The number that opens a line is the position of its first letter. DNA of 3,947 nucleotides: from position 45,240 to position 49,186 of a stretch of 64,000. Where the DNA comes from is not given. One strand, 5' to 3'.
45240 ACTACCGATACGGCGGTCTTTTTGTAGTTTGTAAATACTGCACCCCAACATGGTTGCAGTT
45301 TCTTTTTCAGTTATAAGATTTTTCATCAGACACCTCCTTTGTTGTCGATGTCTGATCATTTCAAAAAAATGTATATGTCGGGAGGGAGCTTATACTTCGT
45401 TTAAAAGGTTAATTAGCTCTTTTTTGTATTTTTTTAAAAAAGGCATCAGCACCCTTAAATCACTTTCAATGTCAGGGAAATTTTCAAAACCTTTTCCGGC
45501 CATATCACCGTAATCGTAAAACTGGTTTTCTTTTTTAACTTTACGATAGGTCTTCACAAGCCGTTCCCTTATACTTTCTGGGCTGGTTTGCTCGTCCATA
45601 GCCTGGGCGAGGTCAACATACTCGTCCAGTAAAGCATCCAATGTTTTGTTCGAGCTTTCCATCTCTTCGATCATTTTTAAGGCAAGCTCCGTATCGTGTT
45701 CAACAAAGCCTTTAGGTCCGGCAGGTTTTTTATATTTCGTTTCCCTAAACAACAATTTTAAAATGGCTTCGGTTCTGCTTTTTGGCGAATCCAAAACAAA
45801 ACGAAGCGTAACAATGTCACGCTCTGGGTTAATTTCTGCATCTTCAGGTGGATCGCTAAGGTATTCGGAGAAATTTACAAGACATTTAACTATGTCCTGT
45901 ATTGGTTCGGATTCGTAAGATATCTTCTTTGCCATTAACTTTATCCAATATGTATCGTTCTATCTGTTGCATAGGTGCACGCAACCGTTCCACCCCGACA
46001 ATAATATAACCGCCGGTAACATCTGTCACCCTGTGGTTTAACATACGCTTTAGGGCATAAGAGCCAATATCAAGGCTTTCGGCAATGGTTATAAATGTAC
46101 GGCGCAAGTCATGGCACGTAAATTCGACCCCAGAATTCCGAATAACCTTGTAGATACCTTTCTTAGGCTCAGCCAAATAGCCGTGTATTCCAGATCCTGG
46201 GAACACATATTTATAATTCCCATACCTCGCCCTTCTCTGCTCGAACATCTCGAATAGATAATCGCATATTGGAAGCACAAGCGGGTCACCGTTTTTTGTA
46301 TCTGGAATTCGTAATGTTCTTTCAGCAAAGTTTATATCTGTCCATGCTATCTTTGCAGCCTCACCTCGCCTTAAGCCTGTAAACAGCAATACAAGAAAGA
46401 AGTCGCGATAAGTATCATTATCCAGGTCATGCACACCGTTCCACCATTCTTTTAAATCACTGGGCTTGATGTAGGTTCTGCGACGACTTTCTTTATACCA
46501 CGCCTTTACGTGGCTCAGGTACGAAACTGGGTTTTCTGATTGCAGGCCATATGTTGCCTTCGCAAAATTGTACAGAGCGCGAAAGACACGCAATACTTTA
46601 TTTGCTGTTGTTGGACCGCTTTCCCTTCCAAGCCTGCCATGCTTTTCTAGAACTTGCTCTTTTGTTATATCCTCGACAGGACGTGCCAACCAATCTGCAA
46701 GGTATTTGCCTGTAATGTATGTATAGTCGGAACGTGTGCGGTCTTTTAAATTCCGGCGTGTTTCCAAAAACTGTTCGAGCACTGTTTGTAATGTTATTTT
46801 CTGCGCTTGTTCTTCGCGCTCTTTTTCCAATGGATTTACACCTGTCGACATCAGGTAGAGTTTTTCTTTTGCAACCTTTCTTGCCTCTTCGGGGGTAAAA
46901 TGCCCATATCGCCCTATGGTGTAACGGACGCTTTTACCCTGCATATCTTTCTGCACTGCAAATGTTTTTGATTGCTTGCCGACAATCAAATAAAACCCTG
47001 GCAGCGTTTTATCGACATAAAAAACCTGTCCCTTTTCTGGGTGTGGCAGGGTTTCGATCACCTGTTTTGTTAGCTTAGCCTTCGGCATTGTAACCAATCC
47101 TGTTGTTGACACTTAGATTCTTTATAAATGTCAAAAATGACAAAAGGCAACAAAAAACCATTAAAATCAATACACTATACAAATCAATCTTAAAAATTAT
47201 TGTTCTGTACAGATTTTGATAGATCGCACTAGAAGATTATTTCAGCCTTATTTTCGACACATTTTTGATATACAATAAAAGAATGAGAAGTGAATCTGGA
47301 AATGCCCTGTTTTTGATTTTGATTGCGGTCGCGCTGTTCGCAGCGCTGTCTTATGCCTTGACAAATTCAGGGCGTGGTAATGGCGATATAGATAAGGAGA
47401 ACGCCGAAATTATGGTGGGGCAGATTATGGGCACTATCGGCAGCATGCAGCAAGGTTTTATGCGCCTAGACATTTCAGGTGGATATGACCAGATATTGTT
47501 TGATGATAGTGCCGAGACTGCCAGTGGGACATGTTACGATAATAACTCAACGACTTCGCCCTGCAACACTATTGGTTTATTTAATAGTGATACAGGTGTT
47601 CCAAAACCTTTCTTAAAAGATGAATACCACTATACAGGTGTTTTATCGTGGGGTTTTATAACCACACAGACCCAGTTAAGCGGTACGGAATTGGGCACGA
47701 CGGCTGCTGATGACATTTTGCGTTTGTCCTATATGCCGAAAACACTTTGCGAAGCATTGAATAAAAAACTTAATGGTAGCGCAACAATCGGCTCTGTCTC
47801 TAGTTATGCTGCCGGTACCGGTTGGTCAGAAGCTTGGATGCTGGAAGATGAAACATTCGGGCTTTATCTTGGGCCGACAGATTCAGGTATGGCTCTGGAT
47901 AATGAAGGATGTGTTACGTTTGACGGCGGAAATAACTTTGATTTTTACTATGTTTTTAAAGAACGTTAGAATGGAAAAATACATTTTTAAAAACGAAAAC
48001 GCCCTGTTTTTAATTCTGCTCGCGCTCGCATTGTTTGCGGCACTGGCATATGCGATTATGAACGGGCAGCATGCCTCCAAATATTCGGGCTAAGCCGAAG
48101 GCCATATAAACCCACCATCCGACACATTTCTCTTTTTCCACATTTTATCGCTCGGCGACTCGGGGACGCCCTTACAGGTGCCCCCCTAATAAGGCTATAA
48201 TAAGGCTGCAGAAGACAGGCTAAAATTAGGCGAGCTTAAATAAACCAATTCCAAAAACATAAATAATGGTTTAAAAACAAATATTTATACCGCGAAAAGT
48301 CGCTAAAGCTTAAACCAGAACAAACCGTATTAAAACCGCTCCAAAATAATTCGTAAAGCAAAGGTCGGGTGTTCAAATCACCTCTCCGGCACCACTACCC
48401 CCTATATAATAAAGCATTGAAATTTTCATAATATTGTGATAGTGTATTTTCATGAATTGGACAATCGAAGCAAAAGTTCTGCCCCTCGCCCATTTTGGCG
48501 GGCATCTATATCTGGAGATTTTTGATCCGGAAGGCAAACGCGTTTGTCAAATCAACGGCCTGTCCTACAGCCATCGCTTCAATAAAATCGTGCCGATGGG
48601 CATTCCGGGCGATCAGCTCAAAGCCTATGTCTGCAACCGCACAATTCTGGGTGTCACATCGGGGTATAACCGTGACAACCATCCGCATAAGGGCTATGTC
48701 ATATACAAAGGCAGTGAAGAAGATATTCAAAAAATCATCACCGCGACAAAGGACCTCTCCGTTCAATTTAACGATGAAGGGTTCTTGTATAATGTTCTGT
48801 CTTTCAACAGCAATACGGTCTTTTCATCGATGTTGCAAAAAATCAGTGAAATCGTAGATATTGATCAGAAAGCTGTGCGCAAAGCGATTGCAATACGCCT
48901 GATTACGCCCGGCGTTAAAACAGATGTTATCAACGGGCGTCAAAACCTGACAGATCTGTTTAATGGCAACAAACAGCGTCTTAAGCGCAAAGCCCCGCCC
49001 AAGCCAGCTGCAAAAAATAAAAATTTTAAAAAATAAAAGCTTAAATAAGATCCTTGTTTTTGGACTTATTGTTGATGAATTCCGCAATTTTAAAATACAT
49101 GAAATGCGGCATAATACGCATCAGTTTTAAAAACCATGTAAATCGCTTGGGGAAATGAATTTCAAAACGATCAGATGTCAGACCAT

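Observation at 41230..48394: P4-like or satellite-like integrative element in tRNA-Thr with mostly unknown cargo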

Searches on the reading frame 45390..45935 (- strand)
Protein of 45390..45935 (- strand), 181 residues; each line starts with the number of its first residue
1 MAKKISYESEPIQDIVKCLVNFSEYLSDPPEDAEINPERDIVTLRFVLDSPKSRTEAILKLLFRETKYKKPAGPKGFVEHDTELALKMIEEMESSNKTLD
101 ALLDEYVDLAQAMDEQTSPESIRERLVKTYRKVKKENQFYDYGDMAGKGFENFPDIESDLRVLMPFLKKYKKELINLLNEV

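Call 8: search_protein_families(library=pfam, proteins=[window:45390-45935:-], max_evalue=0.01)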
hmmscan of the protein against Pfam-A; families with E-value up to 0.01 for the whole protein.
window:45390-45935:- (181 aa): 0 families

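Call 9: search_protein_families(library=phrogs, proteins=[window:45390-45935:-], max_evalue=0.01)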
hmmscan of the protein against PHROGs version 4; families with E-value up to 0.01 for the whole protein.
window:45390-45935:- (181 aa): 0 families

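Call 41: search_protein_families(library=padloc, proteins=[window:45390-45935:-], max_evalue=0.01)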
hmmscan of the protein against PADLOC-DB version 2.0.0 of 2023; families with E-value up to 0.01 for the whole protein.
window:45390-45935:- (181 aa): 0 families

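Call 42: search_protein_families(library=ncbifam, proteins=[window:45390-45935:-], max_evalue=0.01)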
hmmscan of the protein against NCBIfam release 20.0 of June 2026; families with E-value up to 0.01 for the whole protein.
window:45390-45935:- (181 aa): 1 family
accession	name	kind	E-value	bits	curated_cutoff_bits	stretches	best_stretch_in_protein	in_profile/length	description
NF000340.1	fusB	exception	0.00041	20.2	375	1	68-167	41-136/213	FusB family fusidic acid resistance EF-G-binding protein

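Call 74: predict_structure(alignment_id=A3)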
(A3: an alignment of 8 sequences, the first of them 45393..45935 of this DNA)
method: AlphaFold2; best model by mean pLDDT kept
length: 181 residues; sequences in the alignment: 8
mean_pLDDT: 62.5   pTM: 0.40
mean pLDDT of the five models: 62.5, 58.7, 58.3, 57.5, 54.5
residues with pLDDT >= 90: 6; 70-90: 48; 50-70: 78; < 50: 49
segments of 3 or more residues with pLDDT < 50: 1-9, 39-47, 66-77, 137-153
pLDDT, mean of each block of 10 residues (from residue 1): 40 66 55 52 45 64 54 47 78 83 89 85 86 60 41 54 63 64 50
secondary structure, 60 per line:
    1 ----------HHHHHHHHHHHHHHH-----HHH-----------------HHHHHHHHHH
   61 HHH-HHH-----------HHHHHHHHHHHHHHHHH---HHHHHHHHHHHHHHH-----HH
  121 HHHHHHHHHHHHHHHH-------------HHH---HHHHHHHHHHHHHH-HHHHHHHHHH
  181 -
elements in order: H11-25 H51-63 H79-95 H99-113 H119-136 H156-169 H171-180

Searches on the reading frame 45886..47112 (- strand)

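Call 8: search_protein_families(library=pfam, proteins=[window:45886-47112:-], max_evalue=0.01)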
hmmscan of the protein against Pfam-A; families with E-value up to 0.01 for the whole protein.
window:45886-47112:- (408 aa): 3 families
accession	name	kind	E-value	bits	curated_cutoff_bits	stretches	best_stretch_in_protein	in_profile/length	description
PF00589.27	Phage_integrase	-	4.1e-12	46.7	27.1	1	235-369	24-165/172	Phage integrase family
PF13356.12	Arm-DNA-bind_3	-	3.2e-11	43.6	27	1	14-101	1-83/83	Arm DNA-binding domain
PF22022.2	Phage_int_M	-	0.00049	20.7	27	1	110-195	3-90/96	Phage integrase central domain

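Call 9: search_protein_families(library=phrogs, proteins=[window:45886-47112:-], max_evalue=0.01)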
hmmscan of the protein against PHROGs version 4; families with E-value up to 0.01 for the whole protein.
window:45886-47112:- (408 aa): 5 families
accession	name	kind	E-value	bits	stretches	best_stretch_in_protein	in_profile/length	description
phrog_1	-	integration and excision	1.4e-51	177.5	1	4-397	80-460/611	integrase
phrog_216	-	integration and excision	1.2e-21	78.1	1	188-387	32-239/301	integrase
phrog_21814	-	unknown function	6.5e-10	40.3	1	322-387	32-100/124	-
phrog_3423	-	unknown function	7.6e-06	27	1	12-118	6-115/157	-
phrog_17497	-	unknown function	0.0076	17.3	0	330-369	57-96/133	-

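Call 41: search_protein_families(library=padloc, proteins=[window:45886-47112:-], max_evalue=0.01)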
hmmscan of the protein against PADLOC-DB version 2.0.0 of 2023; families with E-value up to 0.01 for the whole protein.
window:45886-47112:- (408 aa): 0 families

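Call 42: search_protein_families(library=ncbifam, proteins=[window:45886-47112:-], max_evalue=0.01)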
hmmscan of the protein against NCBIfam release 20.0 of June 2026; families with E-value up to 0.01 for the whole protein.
window:45886-47112:- (408 aa): 6 families
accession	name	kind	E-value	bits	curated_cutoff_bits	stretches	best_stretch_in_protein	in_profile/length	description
NF040815.2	recomb_XerA_Arch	equivalog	4.3e-13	49.4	220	1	118-378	9-260/263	site-specific tyrosine recombinase/integron integrase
TIGR02225.1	recomb_XerD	equivalog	2e-05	24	329.6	1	114-292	5-186/290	site-specific tyrosine recombinase XerD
NF007246.0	PRK09692.1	domain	3e-05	22.8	434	1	48-306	42-308/413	integrase domain-containing protein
NF003462.0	PRK05084.1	equivalog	7.7e-05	21.6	267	1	235-385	195-357/360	tyrosine recombinase XerS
TIGR02224.1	recomb_XerC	equivalog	0.00019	20.9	335.15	1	146-378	41-283/295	tyrosine recombinase XerC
NF002331.0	PRK01287.1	subfamily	0.0055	15.7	371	0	240-283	169-212/365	site-specific tyrosine recombinase XerC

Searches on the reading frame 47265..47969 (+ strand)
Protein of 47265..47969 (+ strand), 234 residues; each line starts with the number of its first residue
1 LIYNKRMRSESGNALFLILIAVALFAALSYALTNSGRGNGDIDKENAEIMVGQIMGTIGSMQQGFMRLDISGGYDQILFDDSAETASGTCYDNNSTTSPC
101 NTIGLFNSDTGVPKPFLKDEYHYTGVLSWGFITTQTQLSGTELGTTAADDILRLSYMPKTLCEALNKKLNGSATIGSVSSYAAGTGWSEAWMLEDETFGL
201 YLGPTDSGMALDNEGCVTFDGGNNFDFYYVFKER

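Call 8: search_protein_families(library=pfam, proteins=[window:47265-47969:+], max_evalue=0.01)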
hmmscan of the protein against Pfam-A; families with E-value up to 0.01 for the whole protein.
window:47265-47969:+ (234 aa): 0 families

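Call 9: search_protein_families(library=phrogs, proteins=[window:47265-47969:+], max_evalue=0.01)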
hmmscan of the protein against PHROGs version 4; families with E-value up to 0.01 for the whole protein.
window:47265-47969:+ (234 aa): 0 families

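Call 41: search_protein_families(library=padloc, proteins=[window:47265-47969:+], max_evalue=0.01)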
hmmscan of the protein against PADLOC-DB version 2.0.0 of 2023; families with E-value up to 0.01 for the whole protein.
window:47265-47969:+ (234 aa): 0 families

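Call 42: search_protein_families(library=ncbifam, proteins=[window:47265-47969:+], max_evalue=0.01)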
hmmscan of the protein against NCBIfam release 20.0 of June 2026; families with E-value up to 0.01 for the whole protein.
window:47265-47969:+ (234 aa): 0 families

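Call 91: search_solved_structures(query=window:47283-47969:+, max_evalue=1)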
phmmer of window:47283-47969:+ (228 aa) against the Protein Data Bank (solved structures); distinct sequences matched with E-value up to 1: 3.
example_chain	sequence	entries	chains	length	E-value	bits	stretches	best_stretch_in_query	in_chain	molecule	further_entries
3pg0_A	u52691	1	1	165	0.00017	24.5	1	166-223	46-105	ThreeFoil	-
2vdc_G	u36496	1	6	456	0.53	13.1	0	158-188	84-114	GLUTAMATE SYNTHASE [NADPH] SMALL CHAIN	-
6s6s_G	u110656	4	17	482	0.59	12.9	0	158-188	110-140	Glutamate synthase [NADPH] small chain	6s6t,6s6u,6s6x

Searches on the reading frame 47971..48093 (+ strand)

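Call 8: search_protein_families(library=pfam, proteins=[window:47971-48093:+], max_evalue=0.01)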
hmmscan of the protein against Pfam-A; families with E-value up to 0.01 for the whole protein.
window:47971-48093:+ (40 aa): 1 family
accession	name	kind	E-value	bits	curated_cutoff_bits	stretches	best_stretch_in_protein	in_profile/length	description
PF11779.13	SPT_ssu-like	-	0.009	16.1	29.8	1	1-27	23-46/54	Small subunit of serine palmitoyltransferase-like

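Call 9: search_protein_families(library=phrogs, proteins=[window:47971-48093:+], max_evalue=0.01)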
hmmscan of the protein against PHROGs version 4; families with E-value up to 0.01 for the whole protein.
window:47971-48093:+ (40 aa): 0 families

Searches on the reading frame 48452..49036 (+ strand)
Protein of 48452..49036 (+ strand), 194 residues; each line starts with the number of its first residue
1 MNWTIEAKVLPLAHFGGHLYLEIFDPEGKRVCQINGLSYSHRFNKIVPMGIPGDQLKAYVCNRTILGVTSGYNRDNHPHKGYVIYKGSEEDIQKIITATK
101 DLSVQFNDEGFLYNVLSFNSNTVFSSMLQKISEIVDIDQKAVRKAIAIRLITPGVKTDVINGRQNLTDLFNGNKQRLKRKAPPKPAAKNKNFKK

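Call 8: search_protein_families(library=pfam, proteins=[window:48452-49036:+], max_evalue=0.01)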
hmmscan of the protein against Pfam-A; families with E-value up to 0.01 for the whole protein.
window:48452-49036:+ (194 aa): 0 families

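Call 9: search_protein_families(library=phrogs, proteins=[window:48452-49036:+], max_evalue=0.01)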
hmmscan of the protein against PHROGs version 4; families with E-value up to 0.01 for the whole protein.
window:48452-49036:+ (194 aa): 1 family
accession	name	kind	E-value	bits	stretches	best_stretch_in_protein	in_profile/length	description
phrog_15654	-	unknown function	0.0023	17.1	1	81-147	337-399/657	-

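Call 41: search_protein_families(library=padloc, proteins=[window:48452-49036:+], max_evalue=0.01)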
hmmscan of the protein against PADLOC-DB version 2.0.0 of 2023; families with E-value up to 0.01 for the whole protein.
window:48452-49036:+ (194 aa): 0 families

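Call 42: search_protein_families(library=ncbifam, proteins=[window:48452-49036:+], max_evalue=0.01)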
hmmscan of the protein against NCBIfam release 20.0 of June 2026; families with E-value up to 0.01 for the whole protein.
window:48452-49036:+ (194 aa): 0 families
